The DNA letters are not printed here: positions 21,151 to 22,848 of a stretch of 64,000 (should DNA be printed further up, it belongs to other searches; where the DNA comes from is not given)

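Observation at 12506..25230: Twelve-gene co-directional locus joining the hydroxyquinol lower pathway to an ATZ/TRZ-type aminohydrolase and a sugar-type ABC importer, with no ring hydroxylase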

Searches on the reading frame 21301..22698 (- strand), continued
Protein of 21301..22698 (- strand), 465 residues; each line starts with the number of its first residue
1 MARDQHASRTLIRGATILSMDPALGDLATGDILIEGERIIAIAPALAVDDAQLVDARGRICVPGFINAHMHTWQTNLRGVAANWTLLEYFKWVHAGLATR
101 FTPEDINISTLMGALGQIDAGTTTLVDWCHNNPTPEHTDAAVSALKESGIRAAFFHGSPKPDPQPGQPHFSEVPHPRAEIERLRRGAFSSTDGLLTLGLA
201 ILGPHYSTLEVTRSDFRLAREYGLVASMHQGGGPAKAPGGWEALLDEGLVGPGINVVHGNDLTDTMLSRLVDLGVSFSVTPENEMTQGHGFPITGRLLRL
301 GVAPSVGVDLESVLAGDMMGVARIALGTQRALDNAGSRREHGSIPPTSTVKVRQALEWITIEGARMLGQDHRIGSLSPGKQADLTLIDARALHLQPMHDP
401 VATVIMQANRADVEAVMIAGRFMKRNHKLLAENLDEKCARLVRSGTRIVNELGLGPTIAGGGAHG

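Call 76: get_annotated_region(hit=H19, flank=9000)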
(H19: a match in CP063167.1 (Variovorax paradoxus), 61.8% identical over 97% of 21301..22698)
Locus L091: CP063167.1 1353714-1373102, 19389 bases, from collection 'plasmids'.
description: Variovorax paradoxus strain VAI-C plasmid unnamed, complete sequence
organism: Variovorax paradoxus (NCBI taxid 34073)
taxonomy: Bacteria; Pseudomonadota; Betaproteobacteria; Burkholderiales; Comamonadaceae; Variovorax; Variovorax paradoxus
host: -; source: -; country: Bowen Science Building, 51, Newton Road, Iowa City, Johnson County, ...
typing (MOB-suite, as given by PLSDB): non-mobilizable
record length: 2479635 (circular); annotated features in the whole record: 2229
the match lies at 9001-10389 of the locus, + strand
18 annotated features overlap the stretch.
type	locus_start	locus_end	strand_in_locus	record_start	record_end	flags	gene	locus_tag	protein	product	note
CDS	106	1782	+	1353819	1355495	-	-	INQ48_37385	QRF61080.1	tannase/feruloyl esterase family alpha/beta hydrolase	-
CDS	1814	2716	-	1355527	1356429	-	-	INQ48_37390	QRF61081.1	LysR family transcriptional regulator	-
CDS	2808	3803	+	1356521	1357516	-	-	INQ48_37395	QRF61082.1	tripartite tricarboxylate transporter substrate binding protein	-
CDS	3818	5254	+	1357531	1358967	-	-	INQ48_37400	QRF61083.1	amidohydrolase family protein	-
CDS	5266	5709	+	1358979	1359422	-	-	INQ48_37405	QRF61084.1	hypothetical protein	-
CDS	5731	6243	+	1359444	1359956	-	-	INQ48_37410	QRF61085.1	nuclear transport factor 2 family protein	-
CDS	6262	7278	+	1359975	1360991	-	-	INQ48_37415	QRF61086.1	tripartite tricarboxylate transporter substrate binding protein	-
CDS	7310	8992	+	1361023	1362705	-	-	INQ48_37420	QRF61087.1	GMC family oxidoreductase N-terminal domain-containing protein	-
CDS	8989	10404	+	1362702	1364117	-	-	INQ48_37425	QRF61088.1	amidohydrolase family protein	-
CDS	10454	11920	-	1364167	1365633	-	-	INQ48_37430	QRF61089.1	gluconokinase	-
CDS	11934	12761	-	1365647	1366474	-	-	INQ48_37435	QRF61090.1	carbohydrate ABC transporter permease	-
CDS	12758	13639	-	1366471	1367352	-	-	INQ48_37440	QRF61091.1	sugar ABC transporter permease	-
CDS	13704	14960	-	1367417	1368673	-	-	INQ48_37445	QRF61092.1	sugar ABC transporter substrate-binding protein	-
CDS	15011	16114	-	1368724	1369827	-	ugpC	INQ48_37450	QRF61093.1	sn-glycerol-3-phosphate ABC transporter ATP-binding protein UgpC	-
CDS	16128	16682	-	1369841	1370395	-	-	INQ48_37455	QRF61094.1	SIS domain-containing protein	-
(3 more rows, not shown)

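Call 77: get_annotated_region(hit=H20, flank=9000)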
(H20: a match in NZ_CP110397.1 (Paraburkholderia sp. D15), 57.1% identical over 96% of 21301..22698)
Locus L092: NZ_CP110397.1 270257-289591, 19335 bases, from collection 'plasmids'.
description: Paraburkholderia sp. D15 plasmid pla, complete sequence
organism: Paraburkholderia sp. D15 (NCBI taxid 2880218)
taxonomy: Bacteria; Pseudomonadota; Betaproteobacteria; Burkholderiales; Burkholderiaceae; Paraburkholderia; Paraburkholderia sp. D15
host: -; source: lichen; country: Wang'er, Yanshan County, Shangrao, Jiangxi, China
typing (MOB-suite, as given by PLSDB): non-mobilizable
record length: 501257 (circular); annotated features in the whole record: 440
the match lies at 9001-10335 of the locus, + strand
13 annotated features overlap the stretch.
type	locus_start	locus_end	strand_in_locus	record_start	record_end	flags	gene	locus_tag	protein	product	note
CDS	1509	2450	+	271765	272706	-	-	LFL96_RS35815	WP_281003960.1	LysR family transcriptional regulator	-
CDS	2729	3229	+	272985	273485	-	-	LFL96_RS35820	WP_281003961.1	nuclear transport factor 2 family protein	-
CDS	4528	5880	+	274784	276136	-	-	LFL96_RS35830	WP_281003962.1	MFS transporter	GO:0055085 - transmembrane transport [Evidence IEA]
CDS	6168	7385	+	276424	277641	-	-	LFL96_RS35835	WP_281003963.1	porin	-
CDS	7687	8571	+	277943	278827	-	-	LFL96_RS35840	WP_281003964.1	intradiol ring-cleavage dioxygenase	-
CDS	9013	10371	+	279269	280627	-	-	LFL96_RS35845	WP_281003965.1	amidohydrolase family protein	-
CDS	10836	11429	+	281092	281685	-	-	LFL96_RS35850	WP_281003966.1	malonic semialdehyde reductase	-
CDS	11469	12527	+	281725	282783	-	-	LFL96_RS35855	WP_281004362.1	maleylacetate reductase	-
CDS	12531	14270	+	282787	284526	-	-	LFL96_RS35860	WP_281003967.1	GMC family oxidoreductase N-terminal domain-containing protein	-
CDS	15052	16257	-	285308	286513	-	-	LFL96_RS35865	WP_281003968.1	IS110 family transposase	-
CDS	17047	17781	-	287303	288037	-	-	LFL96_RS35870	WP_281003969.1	hypothetical protein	-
CDS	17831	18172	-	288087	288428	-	-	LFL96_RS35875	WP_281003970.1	hypothetical protein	-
CDS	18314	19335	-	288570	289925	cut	-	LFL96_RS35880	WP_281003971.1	ATP-binding protein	-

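Call 80: get_annotated_region(hit=H22, flank=8000)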
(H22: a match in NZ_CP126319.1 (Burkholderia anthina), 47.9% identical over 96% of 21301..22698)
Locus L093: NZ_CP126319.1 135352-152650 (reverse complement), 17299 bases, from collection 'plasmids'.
description: Burkholderia anthina strain SO82 plasmid unnamed, complete sequence
organism: Burkholderia anthina (NCBI taxid 179879)
taxonomy: Bacteria; Pseudomonadota; Betaproteobacteria; Burkholderiales; Burkholderiaceae; Burkholderia; Burkholderia anthina
host: -; source: Sorghum bicolor,Sandy loam,rhizosphere and root exudates; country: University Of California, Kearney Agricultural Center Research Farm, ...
typing (MOB-suite, as given by PLSDB): conjugative; relaxase MOBH; mating-pair formation MPF_T
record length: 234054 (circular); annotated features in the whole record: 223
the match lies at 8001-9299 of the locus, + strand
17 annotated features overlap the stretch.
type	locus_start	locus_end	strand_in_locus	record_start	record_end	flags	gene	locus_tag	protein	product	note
CDS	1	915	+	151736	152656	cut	-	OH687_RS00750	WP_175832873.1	LysR family transcriptional regulator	GO:0006355 - regulation of DNA-templated transcription [Evidence IEA]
CDS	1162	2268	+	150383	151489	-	-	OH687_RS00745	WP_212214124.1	alpha-hydroxy-acid oxidizing protein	-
CDS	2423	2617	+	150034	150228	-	-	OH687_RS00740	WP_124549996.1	hypothetical protein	-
CDS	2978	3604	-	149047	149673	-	-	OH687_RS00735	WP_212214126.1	TetR/AcrR family transcriptional regulator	GO:0006355 - regulation of DNA-templated transcription [Evidence IEA]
CDS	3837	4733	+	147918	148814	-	-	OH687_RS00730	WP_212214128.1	alpha/beta hydrolase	-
CDS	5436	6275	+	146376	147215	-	-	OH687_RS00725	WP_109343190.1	alpha/beta hydrolase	-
CDS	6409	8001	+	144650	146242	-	-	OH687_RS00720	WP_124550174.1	FAD-dependent oxidoreductase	-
CDS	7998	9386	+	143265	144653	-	-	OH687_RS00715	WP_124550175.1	amidohydrolase family protein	-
CDS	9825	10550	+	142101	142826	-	-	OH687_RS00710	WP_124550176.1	OmpW family outer membrane protein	-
CDS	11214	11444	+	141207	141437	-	-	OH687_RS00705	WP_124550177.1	hypothetical protein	-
CDS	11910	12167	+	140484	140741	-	-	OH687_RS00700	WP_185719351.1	hypothetical protein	-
CDS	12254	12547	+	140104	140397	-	-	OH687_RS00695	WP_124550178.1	antibiotic biosynthesis monooxygenase family protein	-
CDS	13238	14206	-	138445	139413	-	-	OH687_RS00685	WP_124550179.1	NAD-dependent epimerase/dehydratase family protein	-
CDS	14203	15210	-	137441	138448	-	-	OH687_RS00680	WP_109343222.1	fumarylacetoacetate hydrolase family protein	-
CDS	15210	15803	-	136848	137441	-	-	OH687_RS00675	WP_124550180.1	cupin domain-containing protein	-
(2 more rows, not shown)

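Call 81: get_annotated_region(hit=H26, flank=8000)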
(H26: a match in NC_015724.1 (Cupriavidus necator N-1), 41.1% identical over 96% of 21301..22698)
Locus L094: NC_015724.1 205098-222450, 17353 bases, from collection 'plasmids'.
description: Cupriavidus necator N-1 plasmid pBB2, complete sequence
organism: Cupriavidus necator N-1 (NCBI taxid 1042878)
taxonomy: Bacteria; Pseudomonadota; Betaproteobacteria; Burkholderiales; Burkholderiaceae; Cupriavidus; Cupriavidus necator; Cupriavidus necator N-1
host: -; source: soil; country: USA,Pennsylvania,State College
typing (MOB-suite, as given by PLSDB): non-mobilizable; mating-pair formation MPF_T
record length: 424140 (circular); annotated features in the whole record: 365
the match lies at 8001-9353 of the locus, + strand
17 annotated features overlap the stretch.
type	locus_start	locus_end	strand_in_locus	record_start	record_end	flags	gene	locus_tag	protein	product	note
CDS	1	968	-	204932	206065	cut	-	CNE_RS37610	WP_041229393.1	alpha/beta fold hydrolase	-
CDS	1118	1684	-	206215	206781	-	-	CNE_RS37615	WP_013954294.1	VOC family protein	-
CDS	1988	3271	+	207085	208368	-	-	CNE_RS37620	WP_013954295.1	MFS transporter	GO:0055085 - transmembrane transport [Evidence IEA]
CDS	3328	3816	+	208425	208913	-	-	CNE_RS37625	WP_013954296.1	transposase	GO:0006313 - DNA transposition [Evidence IEA]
CDS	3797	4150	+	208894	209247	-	tnpB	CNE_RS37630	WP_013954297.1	IS66 family insertion sequence element accessory protein TnpB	-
CDS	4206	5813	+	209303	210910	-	-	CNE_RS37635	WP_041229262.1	IS66 family transposase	-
CDS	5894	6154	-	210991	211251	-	-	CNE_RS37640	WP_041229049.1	hypothetical protein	-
CDS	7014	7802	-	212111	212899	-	-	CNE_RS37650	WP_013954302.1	IclR family transcriptional regulator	GO:0006355 - regulation of DNA-templated transcription [Evidence IEA]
CDS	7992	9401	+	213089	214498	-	-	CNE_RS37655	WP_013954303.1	amidohydrolase family protein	-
CDS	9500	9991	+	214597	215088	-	-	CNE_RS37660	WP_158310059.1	nuclear transport factor 2 family protein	-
CDS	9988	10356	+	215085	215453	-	-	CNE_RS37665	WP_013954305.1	YciI family protein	-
CDS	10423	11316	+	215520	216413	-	-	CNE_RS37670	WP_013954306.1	NAD(P)-dependent oxidoreductase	-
CDS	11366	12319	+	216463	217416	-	-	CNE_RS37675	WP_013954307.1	VOC family protein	-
CDS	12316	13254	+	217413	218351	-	-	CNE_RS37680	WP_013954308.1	fumarylacetoacetate hydrolase family protein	-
CDS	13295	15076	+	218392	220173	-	-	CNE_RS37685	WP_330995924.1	DUF1302 domain-containing protein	-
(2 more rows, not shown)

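Call 88: get_annotated_region(hit=H55, flank=8000)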
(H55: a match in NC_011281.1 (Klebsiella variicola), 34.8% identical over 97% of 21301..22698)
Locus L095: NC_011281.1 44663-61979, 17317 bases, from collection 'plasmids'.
description: Klebsiella variicola plasmid pKP91, complete sequence
organism: Klebsiella variicola (NCBI taxid 244366)
taxonomy: Bacteria; Pseudomonadota; Gammaproteobacteria; Enterobacterales; Enterobacteriaceae; Klebsiella; Klebsiella variicola
host: -; source: -; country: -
typing (MOB-suite, as given by PLSDB): non-mobilizable; replicon IncFIA,IncFII,rep_cluster_2183; mating-pair formation MPF_F
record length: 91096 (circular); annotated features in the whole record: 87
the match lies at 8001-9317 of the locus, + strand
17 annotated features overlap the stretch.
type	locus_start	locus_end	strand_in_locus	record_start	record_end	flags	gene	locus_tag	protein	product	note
CDS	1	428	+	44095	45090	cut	-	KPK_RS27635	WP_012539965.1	IS110 family transposase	-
CDS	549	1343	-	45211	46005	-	-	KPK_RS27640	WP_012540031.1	helix-turn-helix transcriptional regulator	GO:0006355 - regulation of DNA-templated transcription [Evidence IEA]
CDS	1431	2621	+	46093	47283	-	-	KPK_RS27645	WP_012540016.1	CynX/NimT family MFS transporter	GO:0055085 - transmembrane transport [Evidence IEA]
CDS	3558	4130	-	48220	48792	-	-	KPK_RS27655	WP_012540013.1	flavin reductase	-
CDS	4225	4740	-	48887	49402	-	-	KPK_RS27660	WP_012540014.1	NAD(P)H-dependent oxidoreductase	-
CDS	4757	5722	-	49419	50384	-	-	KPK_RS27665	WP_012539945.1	aldo/keto reductase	-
CDS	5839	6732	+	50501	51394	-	-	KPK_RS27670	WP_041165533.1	LysR family transcriptional regulator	GO:0006355 - regulation of DNA-templated transcription [Evidence IEA]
CDS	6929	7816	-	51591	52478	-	-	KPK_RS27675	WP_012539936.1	LysR family transcriptional regulator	-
CDS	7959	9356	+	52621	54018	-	-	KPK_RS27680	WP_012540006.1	amidohydrolase family protein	-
CDS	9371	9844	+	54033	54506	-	-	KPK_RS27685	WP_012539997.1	DMT family transporter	-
CDS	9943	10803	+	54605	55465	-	-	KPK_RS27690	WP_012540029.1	SMP-30/gluconolactonase/LRE family protein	-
CDS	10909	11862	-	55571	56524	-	-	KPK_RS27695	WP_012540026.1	aromatic alcohol reductase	-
CDS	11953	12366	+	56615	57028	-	-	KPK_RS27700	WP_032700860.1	helix-turn-helix domain-containing protein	-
CDS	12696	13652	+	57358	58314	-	-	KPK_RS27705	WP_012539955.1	alpha/beta hydrolase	-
CDS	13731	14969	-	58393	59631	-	-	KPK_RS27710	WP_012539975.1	IS110 family transposase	-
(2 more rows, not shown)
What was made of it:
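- In enterobacterial plasmids, homologues about 35% identical sit among quinone- and electrophile-type reductases (call 88).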

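Call 89: get_annotated_region(hit=H46, flank=8000)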
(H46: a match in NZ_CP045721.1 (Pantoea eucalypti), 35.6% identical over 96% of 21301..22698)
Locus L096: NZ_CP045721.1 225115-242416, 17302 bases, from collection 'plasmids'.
description: Pantoea eucalypti strain LMG 24197 plasmid pEuc1, complete sequence
organism: Pantoea eucalypti (NCBI taxid 470933)
taxonomy: Bacteria; Pseudomonadota; Gammaproteobacteria; Enterobacterales; Erwiniaceae; Pantoea; Pantoea eucalypti
host: -; source: eucalypti of Eucalyptus,cell culture,Strains belonging to this species have been isolated from eucalyptus ...; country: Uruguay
typing (MOB-suite, as given by PLSDB): non-mobilizable; replicon rep_cluster_1232
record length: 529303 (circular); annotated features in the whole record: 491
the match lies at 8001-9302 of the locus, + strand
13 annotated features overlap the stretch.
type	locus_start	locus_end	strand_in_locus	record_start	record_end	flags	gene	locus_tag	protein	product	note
CDS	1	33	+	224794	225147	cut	-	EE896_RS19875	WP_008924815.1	metalloregulator ArsR/SmtB family transcription factor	GO:0006355 - regulation of DNA-templated transcription [Evidence IEA]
CDS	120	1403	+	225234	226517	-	-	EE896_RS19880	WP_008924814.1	arsenic transporter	GO:0046685 - response to arsenic-containing substance [Evidence IEA]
CDS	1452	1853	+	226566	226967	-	arsC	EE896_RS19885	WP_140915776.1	arsenate reductase (glutaredoxin)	GO:0046685 - response to arsenic-containing substance [Evidence IEA]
CDS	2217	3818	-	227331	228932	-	-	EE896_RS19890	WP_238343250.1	methyl-accepting chemotaxis protein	GO:0007165 - signal transduction [Evidence IEA]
CDS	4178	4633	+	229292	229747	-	-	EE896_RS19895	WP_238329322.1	GNAT family N-acetyltransferase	-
CDS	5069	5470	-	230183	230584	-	-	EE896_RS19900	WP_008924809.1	helix-turn-helix domain-containing protein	-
CDS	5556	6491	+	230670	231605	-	-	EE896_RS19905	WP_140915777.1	aromatic alcohol reductase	-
CDS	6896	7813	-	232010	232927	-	-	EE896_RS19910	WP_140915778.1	LysR family transcriptional regulator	-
CDS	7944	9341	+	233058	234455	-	-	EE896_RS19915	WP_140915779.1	amidohydrolase family protein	-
CDS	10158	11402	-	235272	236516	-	-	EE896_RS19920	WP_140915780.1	aromatic amino acid transporter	GO:0015801 - aromatic amino acid transport [Evidence IEA]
CDS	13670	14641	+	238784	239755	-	hemH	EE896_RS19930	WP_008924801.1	ferrochelatase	GO:0006779 - porphyrin-containing compound biosynthetic process [Evidence IEA]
CDS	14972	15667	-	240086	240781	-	-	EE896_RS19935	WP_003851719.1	cyclase family protein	-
CDS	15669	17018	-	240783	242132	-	-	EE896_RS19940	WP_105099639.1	MFS transporter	GO:0055085 - transmembrane transport [Evidence IEA]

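Call 90: find_homologous_proteins(query=L094:7992-9401:+, max_evalue=1e-30)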
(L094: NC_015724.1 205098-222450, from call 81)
Query L094:7992-9401:+ (469 aa): 5810 proteins with E <= 1e-30 among 8000 candidates; the best 120 are listed.
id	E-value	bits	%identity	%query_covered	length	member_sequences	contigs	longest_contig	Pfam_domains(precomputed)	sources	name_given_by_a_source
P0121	8.9e-287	969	92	100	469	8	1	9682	PF07969.18,PF01979.27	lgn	-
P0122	4.4e-270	914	88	99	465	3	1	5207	PF07969.18,PF01979.27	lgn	-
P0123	2.4e-259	879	86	97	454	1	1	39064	PF07969.18,PF01979.27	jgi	jgi:cytosine/adenosine deaminase-related metal-dependent hydrolase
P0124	1.4e-257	873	83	99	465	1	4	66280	PF07969.18,PF01979.27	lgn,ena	-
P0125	3.3e-235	799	76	98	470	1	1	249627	PF07969.18,PF01979.27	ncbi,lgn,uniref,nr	ncbi:Cytosine/adenosine deaminase [Sinosporangium album]|uniref:Cytosine/adenosine deaminase n=1 Tax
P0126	7.9e-233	791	76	98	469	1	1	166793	PF07969.18,PF01979.27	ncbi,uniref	ncbi:amidohydrolase family protein [Streptomyces sp. NPDC056500]|uniref:amidohydrolase family protei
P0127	3.9e-231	786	75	98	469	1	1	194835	PF07969.18,PF01979.27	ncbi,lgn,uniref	ncbi:amidohydrolase family protein [Streptomyces sp. NPDC005953]|uniref:amidohydrolase family protei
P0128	1.7e-230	784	75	98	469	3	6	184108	PF07969.18,PF01979.27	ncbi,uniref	ncbi:amidohydrolase family protein [Streptomyces sp. NPDC059076]|uniref:amidohydrolase family protei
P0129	3.8e-230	782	76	97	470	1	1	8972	PF07969.18,PF01979.27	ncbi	ncbi:amidohydrolase family protein [Streptomyces sp. NPDC055078]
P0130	4.0e-230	782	75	98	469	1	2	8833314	PF07969.18,PF01979.27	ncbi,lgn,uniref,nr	ncbi:amidohydrolase family protein [Streptomyces sp. NBC_00690]|uniref:amidohydrolase family protein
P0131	7.6e-230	781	74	99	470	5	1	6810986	PF07969.18,PF01979.27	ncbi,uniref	ncbi:amidohydrolase family protein [Streptomyces sp. LE64]|uniref:amidohydrolase family protein n=1 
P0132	1.8e-228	777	75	98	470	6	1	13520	PF07969.18,PF01979.27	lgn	-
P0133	8.6e-227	771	78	90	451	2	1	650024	PF07969.18,PF01979.27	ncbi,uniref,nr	ncbi:TRZ/ATZ family hydrolase [Sinosporangium siamense]|uniref:TRZ/ATZ family hydrolase n=2 Tax=Sino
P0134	5.7e-223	759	73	98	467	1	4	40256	PF07969.18,PF01979.27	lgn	-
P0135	8.9e-223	758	70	99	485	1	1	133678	PF07969.18,PF01979.27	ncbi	ncbi:amidohydrolase family protein [Streptomyces sp. NPDC004838]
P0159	3.7e-173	595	57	99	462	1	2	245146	PF07969.18,PF01979.27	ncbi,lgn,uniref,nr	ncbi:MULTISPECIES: amidohydrolase family protein [unclassified Mycobacterium]|uniref:amidohydrolase 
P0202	3.1e-130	453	48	98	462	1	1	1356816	PF07969.18,PF01979.27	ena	-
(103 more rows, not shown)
